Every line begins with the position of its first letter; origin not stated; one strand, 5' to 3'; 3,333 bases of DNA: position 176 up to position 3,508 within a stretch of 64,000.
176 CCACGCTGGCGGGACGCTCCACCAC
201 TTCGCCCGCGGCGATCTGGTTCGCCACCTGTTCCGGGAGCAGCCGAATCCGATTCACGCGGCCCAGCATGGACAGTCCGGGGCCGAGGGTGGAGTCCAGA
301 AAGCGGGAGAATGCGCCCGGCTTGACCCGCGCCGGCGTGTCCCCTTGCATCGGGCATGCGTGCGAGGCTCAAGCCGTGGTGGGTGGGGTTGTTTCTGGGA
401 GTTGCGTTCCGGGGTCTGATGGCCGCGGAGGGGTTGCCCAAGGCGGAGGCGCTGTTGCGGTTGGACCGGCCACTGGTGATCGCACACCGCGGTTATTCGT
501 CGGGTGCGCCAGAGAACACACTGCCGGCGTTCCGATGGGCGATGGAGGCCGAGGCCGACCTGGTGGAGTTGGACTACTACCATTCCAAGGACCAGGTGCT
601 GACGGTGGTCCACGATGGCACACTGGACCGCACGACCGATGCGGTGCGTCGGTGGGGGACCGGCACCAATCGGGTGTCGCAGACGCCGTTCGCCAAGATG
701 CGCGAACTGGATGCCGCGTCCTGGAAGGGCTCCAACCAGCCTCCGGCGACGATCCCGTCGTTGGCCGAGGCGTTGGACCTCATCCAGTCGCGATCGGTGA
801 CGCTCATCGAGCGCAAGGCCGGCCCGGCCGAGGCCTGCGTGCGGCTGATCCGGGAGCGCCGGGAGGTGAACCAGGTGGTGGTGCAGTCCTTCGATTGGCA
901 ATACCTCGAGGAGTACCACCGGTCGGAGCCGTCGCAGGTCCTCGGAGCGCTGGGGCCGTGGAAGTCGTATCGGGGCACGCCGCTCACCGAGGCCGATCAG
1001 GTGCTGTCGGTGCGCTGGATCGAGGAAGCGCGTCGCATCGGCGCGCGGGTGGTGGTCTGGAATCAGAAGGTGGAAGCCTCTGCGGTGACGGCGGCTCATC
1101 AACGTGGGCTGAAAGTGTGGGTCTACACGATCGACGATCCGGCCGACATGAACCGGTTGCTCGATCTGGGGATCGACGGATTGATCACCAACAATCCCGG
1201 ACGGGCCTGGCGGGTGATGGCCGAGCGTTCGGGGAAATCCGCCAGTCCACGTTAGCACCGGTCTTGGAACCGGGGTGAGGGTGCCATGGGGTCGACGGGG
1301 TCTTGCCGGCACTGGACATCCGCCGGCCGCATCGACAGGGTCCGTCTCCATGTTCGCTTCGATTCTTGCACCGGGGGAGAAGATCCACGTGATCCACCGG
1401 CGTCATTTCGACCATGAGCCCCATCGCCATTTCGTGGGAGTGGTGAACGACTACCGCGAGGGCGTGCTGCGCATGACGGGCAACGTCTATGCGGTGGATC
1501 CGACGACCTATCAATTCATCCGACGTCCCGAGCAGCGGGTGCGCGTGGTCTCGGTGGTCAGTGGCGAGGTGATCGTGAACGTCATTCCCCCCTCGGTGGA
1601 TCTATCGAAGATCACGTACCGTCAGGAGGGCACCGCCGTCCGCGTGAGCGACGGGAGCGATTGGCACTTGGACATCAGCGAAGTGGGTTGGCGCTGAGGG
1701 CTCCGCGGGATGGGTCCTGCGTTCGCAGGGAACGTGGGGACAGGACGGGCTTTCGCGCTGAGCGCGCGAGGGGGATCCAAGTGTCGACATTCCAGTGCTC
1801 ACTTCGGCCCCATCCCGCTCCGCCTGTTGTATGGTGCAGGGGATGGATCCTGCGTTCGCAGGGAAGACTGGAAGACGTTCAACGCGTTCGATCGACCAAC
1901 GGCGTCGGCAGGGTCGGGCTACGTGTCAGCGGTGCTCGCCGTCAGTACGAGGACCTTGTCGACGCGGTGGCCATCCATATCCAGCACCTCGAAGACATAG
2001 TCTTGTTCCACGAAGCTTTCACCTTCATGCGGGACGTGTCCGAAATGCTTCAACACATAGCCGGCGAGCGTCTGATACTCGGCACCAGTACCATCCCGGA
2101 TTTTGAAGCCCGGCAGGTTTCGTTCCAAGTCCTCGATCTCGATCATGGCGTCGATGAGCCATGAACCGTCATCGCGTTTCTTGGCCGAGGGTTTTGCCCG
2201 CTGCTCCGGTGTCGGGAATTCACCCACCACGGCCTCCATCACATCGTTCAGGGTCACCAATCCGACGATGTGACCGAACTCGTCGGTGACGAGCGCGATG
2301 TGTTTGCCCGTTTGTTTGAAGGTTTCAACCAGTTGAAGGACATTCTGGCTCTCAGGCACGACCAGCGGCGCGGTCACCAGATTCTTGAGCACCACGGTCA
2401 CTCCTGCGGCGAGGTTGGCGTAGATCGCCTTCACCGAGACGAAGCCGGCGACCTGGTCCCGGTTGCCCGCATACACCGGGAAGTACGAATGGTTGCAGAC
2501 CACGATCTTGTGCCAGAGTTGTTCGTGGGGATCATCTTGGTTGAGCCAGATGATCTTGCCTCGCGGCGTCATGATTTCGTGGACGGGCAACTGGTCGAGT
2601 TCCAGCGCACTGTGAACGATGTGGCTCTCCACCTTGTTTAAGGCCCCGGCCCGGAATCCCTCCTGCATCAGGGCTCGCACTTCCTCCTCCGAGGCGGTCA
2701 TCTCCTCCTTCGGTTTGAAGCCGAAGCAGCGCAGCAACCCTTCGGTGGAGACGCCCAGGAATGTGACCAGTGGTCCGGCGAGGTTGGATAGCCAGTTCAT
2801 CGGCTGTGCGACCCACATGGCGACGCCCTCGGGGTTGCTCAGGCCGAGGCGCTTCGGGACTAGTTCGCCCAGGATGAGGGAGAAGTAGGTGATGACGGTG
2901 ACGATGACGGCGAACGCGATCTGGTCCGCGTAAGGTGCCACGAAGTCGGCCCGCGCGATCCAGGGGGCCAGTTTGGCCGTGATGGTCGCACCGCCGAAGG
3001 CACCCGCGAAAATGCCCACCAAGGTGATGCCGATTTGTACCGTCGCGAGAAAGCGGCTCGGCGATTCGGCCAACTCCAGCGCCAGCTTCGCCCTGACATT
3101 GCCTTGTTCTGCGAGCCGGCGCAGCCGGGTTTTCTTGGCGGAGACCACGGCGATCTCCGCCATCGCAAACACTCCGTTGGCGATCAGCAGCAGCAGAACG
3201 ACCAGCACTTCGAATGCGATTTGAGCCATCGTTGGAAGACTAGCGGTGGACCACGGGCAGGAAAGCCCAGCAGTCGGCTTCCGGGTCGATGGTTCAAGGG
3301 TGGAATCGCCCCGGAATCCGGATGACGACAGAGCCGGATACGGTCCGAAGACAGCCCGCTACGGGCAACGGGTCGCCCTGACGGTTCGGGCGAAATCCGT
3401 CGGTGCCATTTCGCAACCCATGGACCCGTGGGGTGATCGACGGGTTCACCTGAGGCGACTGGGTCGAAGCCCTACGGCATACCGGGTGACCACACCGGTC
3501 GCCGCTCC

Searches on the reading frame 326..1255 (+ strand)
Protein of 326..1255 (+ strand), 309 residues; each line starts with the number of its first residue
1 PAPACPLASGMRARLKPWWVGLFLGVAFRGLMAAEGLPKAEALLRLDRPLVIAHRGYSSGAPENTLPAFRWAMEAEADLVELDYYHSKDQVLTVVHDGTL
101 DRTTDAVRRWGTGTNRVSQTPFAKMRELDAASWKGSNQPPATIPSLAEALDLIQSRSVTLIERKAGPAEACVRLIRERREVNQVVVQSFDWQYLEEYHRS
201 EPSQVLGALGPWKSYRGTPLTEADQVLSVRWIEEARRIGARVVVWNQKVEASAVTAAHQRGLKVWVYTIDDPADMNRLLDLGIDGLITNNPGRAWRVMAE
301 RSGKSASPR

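Call 9: search_protein_families(library=pfam, proteins=[window:326-1255:+], max_evalue=0.001)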
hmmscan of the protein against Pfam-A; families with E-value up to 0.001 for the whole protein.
window:326-1255:+ (309 aa): 2 families
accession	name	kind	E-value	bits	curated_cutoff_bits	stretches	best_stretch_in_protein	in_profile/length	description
PF03009.23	GDPD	-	2e-36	126.8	23.6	1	54-292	1-243/244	Glycerophosphoryl diester phosphodiesterase family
PF13653.12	GDPD_2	-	1.8e-06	28.7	27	1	264-291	2-29/30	Glycerophosphoryl diester phosphodiesterase family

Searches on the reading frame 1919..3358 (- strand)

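Call 9: search_protein_families(library=pfam, proteins=[window:1919-3358:-], max_evalue=0.001)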
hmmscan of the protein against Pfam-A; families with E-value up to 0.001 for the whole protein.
window:1919-3358:- (479 aa): 3 families
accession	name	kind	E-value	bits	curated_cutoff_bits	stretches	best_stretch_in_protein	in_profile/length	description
PF01595.25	CNNM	-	3.6e-48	164.1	28.4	1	53-243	2-180/181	Cyclin M transmembrane N-terminal domain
PF03471.22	CorC_HlyC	-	4.1e-20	72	27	1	394-471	2-77/81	Transporter associated domain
PF00571.33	CBS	-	1.6e-11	44.8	24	1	329-378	7-56/57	CBS domain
